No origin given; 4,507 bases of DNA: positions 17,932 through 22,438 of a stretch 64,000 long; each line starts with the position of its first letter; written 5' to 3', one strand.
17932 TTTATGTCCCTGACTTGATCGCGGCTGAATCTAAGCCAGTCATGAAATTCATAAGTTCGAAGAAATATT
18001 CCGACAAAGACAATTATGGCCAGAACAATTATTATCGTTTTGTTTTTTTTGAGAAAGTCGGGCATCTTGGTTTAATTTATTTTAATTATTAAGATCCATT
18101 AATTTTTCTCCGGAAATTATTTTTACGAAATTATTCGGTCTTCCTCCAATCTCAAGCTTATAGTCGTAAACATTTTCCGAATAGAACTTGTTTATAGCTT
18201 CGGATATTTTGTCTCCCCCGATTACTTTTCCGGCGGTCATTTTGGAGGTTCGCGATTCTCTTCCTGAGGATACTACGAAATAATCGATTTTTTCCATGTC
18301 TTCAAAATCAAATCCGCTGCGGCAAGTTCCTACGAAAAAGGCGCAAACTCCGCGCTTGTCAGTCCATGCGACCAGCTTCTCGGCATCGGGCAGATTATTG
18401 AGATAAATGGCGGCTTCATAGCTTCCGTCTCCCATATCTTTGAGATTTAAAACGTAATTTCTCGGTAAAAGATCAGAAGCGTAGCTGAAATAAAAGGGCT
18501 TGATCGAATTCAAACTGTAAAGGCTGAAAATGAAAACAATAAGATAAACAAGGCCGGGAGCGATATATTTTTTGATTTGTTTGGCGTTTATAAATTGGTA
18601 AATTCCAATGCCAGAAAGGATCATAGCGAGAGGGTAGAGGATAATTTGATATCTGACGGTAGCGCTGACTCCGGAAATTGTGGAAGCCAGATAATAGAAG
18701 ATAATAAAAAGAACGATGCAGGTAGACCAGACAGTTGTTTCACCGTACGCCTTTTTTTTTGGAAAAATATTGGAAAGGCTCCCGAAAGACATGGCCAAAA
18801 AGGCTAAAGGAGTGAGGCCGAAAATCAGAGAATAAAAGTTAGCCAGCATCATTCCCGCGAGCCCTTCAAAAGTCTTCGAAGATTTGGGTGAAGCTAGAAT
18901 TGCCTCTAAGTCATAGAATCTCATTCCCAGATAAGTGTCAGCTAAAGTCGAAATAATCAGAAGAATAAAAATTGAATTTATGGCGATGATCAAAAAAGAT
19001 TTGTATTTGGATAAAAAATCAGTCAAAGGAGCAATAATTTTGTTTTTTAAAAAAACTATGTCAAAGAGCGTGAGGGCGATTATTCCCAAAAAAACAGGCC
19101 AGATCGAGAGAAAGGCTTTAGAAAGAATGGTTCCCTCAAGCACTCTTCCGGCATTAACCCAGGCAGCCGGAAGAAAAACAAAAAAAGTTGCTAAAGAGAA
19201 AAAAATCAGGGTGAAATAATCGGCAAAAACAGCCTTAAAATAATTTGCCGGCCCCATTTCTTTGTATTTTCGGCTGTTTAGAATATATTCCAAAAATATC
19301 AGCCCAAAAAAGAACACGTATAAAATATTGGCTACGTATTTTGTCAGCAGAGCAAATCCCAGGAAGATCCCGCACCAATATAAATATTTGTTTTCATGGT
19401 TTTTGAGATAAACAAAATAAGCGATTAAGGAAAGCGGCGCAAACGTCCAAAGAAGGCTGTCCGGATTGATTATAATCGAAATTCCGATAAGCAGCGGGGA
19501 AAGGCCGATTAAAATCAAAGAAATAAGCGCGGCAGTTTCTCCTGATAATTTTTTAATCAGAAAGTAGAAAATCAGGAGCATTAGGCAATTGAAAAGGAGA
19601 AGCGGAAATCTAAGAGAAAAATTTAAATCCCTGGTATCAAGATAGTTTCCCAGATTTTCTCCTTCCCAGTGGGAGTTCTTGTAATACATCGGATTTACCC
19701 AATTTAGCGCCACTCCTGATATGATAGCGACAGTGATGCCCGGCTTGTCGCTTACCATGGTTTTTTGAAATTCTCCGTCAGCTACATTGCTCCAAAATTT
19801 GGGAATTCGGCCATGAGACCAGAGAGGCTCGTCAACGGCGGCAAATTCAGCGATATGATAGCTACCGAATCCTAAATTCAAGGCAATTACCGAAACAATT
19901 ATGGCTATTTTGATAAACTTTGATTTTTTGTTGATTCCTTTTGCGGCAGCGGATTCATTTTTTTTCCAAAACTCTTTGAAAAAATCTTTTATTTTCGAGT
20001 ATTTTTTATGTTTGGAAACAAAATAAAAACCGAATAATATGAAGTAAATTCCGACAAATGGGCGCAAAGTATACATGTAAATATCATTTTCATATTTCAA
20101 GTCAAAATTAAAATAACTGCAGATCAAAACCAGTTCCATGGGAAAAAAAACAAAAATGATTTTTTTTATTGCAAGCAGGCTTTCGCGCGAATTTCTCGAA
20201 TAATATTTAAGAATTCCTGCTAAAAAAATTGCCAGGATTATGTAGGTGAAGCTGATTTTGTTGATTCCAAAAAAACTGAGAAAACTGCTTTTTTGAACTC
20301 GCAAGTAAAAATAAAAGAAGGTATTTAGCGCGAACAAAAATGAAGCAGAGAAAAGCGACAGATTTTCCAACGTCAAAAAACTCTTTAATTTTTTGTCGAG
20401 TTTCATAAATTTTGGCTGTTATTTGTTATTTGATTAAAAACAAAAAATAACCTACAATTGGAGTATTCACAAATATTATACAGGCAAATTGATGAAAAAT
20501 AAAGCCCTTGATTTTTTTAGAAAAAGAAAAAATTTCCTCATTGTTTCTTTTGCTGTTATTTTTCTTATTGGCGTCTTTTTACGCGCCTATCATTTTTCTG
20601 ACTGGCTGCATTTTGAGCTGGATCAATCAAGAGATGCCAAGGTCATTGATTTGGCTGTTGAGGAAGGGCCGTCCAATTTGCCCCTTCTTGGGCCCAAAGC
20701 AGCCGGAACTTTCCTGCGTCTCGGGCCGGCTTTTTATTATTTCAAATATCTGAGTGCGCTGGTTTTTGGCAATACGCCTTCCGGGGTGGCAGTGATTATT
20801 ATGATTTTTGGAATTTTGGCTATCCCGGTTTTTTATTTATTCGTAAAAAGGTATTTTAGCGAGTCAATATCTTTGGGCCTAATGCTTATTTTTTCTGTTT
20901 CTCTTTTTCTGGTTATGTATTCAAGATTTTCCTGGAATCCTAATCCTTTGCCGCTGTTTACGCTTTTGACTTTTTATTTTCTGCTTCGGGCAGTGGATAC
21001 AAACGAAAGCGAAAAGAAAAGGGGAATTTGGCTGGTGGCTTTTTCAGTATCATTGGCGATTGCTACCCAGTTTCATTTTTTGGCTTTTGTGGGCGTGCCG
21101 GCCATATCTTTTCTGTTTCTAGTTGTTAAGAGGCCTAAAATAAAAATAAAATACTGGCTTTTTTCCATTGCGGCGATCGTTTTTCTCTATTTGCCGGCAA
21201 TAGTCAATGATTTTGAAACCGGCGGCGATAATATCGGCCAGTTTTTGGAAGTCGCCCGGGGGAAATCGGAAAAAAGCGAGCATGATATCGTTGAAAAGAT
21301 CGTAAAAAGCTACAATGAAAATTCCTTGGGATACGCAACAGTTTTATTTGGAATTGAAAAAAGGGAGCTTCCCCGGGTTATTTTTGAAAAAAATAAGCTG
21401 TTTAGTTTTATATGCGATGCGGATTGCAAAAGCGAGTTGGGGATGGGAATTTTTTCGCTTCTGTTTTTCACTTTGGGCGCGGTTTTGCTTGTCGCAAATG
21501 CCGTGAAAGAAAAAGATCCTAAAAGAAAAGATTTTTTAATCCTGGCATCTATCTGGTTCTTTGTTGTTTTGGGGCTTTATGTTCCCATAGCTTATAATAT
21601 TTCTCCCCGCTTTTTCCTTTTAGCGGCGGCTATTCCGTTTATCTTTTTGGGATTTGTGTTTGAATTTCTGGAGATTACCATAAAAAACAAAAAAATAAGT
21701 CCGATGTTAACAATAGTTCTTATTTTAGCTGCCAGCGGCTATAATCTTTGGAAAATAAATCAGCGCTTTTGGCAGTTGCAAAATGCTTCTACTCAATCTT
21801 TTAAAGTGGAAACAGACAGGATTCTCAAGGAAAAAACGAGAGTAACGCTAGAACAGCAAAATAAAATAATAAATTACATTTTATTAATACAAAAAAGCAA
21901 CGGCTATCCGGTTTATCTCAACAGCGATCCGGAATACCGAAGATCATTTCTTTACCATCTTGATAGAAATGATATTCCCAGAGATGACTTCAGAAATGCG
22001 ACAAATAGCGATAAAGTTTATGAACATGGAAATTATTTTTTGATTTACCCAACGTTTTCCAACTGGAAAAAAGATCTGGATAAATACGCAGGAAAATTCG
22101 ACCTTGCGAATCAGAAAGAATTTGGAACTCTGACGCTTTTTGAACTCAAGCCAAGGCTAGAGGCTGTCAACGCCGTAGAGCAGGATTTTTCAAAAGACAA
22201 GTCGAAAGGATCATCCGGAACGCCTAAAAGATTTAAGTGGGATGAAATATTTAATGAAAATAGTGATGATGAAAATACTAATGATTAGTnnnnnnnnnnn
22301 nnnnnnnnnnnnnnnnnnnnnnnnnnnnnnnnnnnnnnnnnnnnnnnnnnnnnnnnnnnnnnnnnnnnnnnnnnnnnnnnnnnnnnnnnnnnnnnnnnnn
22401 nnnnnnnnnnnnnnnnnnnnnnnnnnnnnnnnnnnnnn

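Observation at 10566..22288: Tandemly duplicated [GT-C ArnT/PMT-like glycosyltransferase + membrane-anchored metallophosphoesterase] cassettes in a 10-kb operon with five GT-C paralogs and a YdjC-like deacetylase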

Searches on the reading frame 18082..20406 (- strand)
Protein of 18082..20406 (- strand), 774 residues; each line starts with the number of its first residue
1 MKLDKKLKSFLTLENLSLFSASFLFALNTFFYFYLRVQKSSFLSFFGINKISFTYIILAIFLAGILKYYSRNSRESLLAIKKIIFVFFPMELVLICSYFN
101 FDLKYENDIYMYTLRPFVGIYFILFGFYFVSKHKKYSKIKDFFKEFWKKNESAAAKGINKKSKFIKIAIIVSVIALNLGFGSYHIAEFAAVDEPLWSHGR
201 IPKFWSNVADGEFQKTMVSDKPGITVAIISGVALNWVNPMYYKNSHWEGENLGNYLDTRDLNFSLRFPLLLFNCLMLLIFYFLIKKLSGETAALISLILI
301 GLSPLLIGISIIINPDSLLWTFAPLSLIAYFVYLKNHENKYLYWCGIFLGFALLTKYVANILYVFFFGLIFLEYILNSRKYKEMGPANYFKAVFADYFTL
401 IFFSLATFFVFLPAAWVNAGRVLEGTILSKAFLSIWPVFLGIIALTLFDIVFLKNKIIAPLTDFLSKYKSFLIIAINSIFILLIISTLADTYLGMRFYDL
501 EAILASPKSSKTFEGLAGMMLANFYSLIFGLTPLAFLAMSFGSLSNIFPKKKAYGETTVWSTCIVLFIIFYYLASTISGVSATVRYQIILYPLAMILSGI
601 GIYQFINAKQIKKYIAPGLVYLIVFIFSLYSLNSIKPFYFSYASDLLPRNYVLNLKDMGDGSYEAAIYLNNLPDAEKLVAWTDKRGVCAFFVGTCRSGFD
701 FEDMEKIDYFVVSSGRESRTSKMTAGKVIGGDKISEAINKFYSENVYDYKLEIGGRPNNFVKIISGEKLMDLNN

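Call 3: search_protein_families(library=pfam, proteins=[window:18082-20406:-], max_evalue=0.01)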
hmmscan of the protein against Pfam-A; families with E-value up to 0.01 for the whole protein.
window:18082-20406:- (774 aa): 1 family
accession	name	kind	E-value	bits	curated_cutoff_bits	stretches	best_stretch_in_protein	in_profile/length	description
PF13231.12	PMT_2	-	3.3e-14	53.8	26.1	1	262-372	21-132/160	Dolichyl-phosphate-mannose-protein mannosyltransferase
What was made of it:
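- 18082..20406 (-): 774-aa GT-C of a different PMT_2 lineage, first gene of the operon. PMT_2 3.3e-14 (call 3).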

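Call 8: search_protein_families(library=ncbifam, proteins=[window:18082-20406:-], max_evalue=0.01)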
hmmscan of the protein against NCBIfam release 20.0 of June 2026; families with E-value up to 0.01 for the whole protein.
window:18082-20406:- (774 aa): 1 family
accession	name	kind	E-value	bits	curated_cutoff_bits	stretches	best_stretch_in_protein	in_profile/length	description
TIGR03663.1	TIGR03663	subfamily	5.7e-05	22.3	126.25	1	262-376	70-183/435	flippase activity-associated protein Agl23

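Call 19: search_solved_structures(query=window:18082-20406:-, max_evalue=0.1)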
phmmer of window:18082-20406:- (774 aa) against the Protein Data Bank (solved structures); distinct sequences matched with E-value up to 0.1: 1.
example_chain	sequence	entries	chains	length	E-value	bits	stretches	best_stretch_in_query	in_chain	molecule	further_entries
2mts_A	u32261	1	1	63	0.082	14.6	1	405-445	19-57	HEPATITIS C VIRUS P7 PROTEIN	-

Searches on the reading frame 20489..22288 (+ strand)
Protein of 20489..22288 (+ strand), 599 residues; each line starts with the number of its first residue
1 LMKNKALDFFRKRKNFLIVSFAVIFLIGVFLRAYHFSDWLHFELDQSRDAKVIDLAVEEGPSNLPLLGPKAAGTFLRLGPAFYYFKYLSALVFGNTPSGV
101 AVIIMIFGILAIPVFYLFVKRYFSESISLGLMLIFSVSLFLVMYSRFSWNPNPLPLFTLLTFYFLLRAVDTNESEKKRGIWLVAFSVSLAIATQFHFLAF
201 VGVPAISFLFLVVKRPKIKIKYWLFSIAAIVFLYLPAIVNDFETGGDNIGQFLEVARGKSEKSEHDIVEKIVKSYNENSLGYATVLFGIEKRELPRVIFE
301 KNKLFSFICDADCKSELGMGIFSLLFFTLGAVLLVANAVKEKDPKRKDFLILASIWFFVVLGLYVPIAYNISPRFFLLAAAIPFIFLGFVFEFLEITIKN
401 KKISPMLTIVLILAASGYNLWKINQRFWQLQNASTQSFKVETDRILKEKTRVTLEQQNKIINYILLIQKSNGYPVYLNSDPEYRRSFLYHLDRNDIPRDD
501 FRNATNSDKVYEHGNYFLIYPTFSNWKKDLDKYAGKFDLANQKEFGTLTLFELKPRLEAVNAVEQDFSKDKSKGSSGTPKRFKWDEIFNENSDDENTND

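Call 3: search_protein_families(library=pfam, proteins=[window:20489-22288:+], max_evalue=0.01)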
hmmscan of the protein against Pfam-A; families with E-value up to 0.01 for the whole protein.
window:20489-22288:+ (599 aa): 3 families
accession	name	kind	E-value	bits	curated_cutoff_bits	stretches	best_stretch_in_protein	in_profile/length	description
PF13231.12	PMT_2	-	5e-12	46.8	26.1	1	80-234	4-154/160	Dolichyl-phosphate-mannose-protein mannosyltransferase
PF02366.24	PMT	-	1.1e-06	28.8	22.7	1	65-236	46-229/245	Dolichyl-phosphate-mannose-protein mannosyltransferase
PF11028.14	TMEM260-like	-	0.0042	17.3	24.2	1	156-216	117-176/179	Protein O-mannosyl-transferase TMEM260-like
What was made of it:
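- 20489..22288 (+): GT-C paralogue 4 (598-599 aa; the likely start is the ATG at 20492), transcribed divergently. The most conserved orthogroup. PMT_2 5e-12 and PMT 1.1e-06 (call 3).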

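Call 8: search_protein_families(library=ncbifam, proteins=[window:20489-22288:+], max_evalue=0.01)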
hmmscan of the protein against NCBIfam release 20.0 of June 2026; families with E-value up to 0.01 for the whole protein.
window:20489-22288:+ (599 aa): 1 family
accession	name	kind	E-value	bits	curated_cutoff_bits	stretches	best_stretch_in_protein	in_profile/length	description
TIGR03663.1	TIGR03663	subfamily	3.6e-07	29.6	126.25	1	79-388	52-332/435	flippase activity-associated protein Agl23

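Call 18: search_solved_structures(query=window:20489-22288:+, max_evalue=0.1)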
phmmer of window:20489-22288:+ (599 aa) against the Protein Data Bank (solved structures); distinct sequences matched with E-value up to 0.1: 0.

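Call 42: find_homologous_proteins(query=window:20492-22288:+, max_evalue=1e-10)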
Query window:20492-22288:+ (598 aa): 512 proteins with E <= 1e-10 among 8000 candidates; the best 120 are listed.
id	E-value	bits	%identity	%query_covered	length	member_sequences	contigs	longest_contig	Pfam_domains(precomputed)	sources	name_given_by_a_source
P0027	0.0e+0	1327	99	100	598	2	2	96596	PF02366.25,PF13231.13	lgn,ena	-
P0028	0.0e+0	1056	79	95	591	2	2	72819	PF02366.25,PF13231.13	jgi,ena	-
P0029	0.0e+0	1043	75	100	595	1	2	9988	PF02366.25,PF13231.13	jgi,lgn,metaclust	jgi:hypothetical protein|metaclust:\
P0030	0.0e+0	1030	77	98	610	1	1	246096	PF02366.25,PF13231.13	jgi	jgi:hypothetical protein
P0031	0.0e+0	1027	75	100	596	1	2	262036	PF02366.25,PF13231.13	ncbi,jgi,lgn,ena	ncbi:MAG: glycosyltransferase family 39 protein [Parcubacteria group bacterium]|jgi:Ca2+/Na+ antipor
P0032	0.0e+0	1025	76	95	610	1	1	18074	PF02366.25,PF13231.13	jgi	jgi:hypothetical protein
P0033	1.8e-291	986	73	100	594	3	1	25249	PF02366.25,PF13231.13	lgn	-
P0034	8.2e-282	954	72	96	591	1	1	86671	PF02366.25,PF13231.13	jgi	jgi:hypothetical protein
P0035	8.2e-282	954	72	96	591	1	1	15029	PF02366.25,PF13231.13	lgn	-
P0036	8.1e-278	941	70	99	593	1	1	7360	PF02366.25,PF13231.13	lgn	-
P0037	1.2e-260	884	67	99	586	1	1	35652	PF13231.13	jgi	jgi:hypothetical protein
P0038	3.2e-238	810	61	100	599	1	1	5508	PF13231.13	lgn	-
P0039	4.2e-231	787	60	99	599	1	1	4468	PF13231.13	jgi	jgi:hypothetical protein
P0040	2.7e-228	778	60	98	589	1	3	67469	PF13231.13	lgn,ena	-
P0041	3.5e-220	751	58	97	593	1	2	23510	PF13231.13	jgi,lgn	-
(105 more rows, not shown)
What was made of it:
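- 20489..22288 (+): At least 512 homologous clusters, named 'glycosyltransferase family 39 protein' in Parcubacteria (call 42).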

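Call 45: search_solved_structures(query=A2, max_evalue=1)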
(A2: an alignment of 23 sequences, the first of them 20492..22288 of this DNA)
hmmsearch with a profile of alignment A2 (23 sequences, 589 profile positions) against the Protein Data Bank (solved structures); distinct sequences matched with E-value up to 1: 0.
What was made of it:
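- Tried and rejected: Sequence search of the GT-Cs against solved structures found nothing, either with single sequences or with the profile (calls 18, 19, 45).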

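Call 53: predict_structure(alignment_id=A2)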
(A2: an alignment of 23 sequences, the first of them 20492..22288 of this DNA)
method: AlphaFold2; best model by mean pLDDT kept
length: 598 residues; sequences in the alignment: 23
mean_pLDDT: 82.3   pTM: 0.83
mean pLDDT of the five models: 82.3, 81.4, 80.1, 78.9, 78.1
residues with pLDDT >= 90: 268; 70-90: 219; 50-70: 67; < 50: 44
segments of 3 or more residues with pLDDT < 50: 68-73, 568-598
pLDDT, mean of each block of 10 residues (from residue 1): 53 86 96 80 63 78 59 60 88 82 92 97 95 96 76 94 97 95 97 87 96 94 96 82 69 63 79 92 90 82 79 90 97 96 96 96 85 87 97 90 91 96 87 69 58 82 93 86 72 78 75 91 80 89 89 91 69 35 38 30
secondary structure, 60 per line:
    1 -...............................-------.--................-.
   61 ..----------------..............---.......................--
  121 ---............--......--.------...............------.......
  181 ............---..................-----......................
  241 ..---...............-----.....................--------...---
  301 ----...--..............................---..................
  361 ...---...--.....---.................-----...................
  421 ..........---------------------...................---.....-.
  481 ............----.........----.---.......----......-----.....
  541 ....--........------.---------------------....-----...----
elements in order: H2-32 H43-58 H79-92 H96-118 H124-135 H138-143 H153-167 H174-192 H196-213 H219-242 H246-260 H266-286 E295-297 E305-307 H310-339 H343-363 H372-376 H380-396 H402-430 H453-470 E474-478 H480-492 E497-499 H500-505 E514-520 H525-530 E536-544 E547-554 H583-586
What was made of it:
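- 20489..22288 (+): AF2 model pLDDT 82.3 (call 53).
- On GT-C glycosyltransferase superfamily (PMT_2; CAZy GT39/GT83-like): GTC4 AF2 model has pLDDT 82.3 and pTM 0.83 (call 53).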

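Call 55: fold_search(model_id=the predicted structure, library=pdb)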
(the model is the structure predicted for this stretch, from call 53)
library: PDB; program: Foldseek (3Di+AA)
matches with E <= 10: 591; with E <= 0.001: 23
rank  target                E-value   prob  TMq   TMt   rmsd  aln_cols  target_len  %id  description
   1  5f15                  4.2e-08  1.00  0.45  0.49  12.6       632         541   10  Crystal Structure of ArnT from Cupriavidus metallidurans bound to Undecaprenyl phosphate (released 2016-02-17)
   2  5ezm                  6.9e-08  1.00  0.49  0.54   8.7       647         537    9  Crystal Structure of ArnT from Cupriavidus metallidurans in the apo state (released 2016-02-17)
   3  6ftg_5                1.0e-06  1.00  0.48  0.45  13.2       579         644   11  Subtomogram average of OST-containing ribosome-translocon complexes from canine rough microsomal membranes (released 2018-03-21)
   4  7e9s_A                1.3e-06  1.00  0.47  0.34  12.4       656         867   11  Archaeal oligosaccharyltransferase AglB from Archaeoglobus fulgidus in complex with an inhibitory peptide and a dolich (released 2021-09-08)
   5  8b6l_I                1.4e-06  1.00  0.49  0.44  12.8       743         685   10  Subtomogram average of the human Sec61-TRAP-OSTA-translocon (released 2022-12-07)
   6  8pn9_A                1.7e-06  1.00  0.51  0.48  11.0       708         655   10  Structure of human oligosaccharyltransferase OST-A complex bound to NGI-1 (released 2024-05-08)
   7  5gmy_A                1.7e-06  1.00  0.47  0.35  13.6       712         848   11  Crystal structure of the Archaeoglobus fulgidus oligosaccharyltransferase (O29867_ARCFU) tethered with an acceptor pep (released 2017-02-01)
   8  8agb_A                4.2e-06  1.00  0.48  0.45  11.9       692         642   12  Structure of yeast oligosaccharylransferase complex with lipid-linked oligosaccharide bound (released 2022-12-07)
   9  7oci_F                5.2e-06  1.00  0.48  0.45  11.6       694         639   11  Cryo-EM structure of yeast Ost6p containing oligosaccharyltransferase complex (released 2022-02-16)
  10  8age_A                5.2e-06  1.00  0.48  0.46  11.4       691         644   12  Structure of yeast oligosaccharylransferase complex with acceptor peptide bound (released 2022-12-07)
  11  6s7t_A                5.9e-06  1.00  0.51  0.44  17.1       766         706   10  Cryo-EM structure of human oligosaccharyltransferase complex OST-B (released 2019-12-18)
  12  6s7o_A                6.8e-06  1.00  0.49  0.45  11.8       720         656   10  Cryo-EM structure of human oligosaccharyltransferase complex OST-A (released 2019-12-18)
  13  3wak                  7.4e-06  1.00  0.45  0.33  13.7       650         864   12  Crystal structure of the Archaeoglobus fulgidus oligosaccharyltransferase (O29867_ARCFU) in the apo form (released 2013-10-30)
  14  8agc_A                9.2e-06  1.00  0.46  0.40  12.3       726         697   11  Structure of yeast oligosaccharylransferase complex with lipid-linked oligosaccharide and non-acceptor peptide bound (released 2022-12-07)
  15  6ezn_F                1.8e-05  1.00  0.49  0.46  13.5       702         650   11  Cryo-EM structure of the yeast oligosaccharyltransferase (OST) complex (released 2018-01-17)
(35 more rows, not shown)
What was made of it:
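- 20489..22288 (+): Foldseek top hits are ArnT 5f15 and 5ezm (call 55).
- On GT-C glycosyltransferase superfamily (PMT_2; CAZy GT39/GT83-like): Foldseek hits ArnT 5f15 and 5ezm at E 4e-8 to 7e-8 with TM 0.45-0.54, then STT3, AglB, AftA, ALG12, DPY19 and PMT (call 55).
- Closest known: Arn pathway. Same: GT-Cs have ArnT as their best structural match (call 55).
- GT-C fold: the GTC4 model (pLDDT 82) is nearest to ArnT (E 4e-8), followed by STT3/AglB, AftA, ALG12 and PMT (calls 53, 55).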
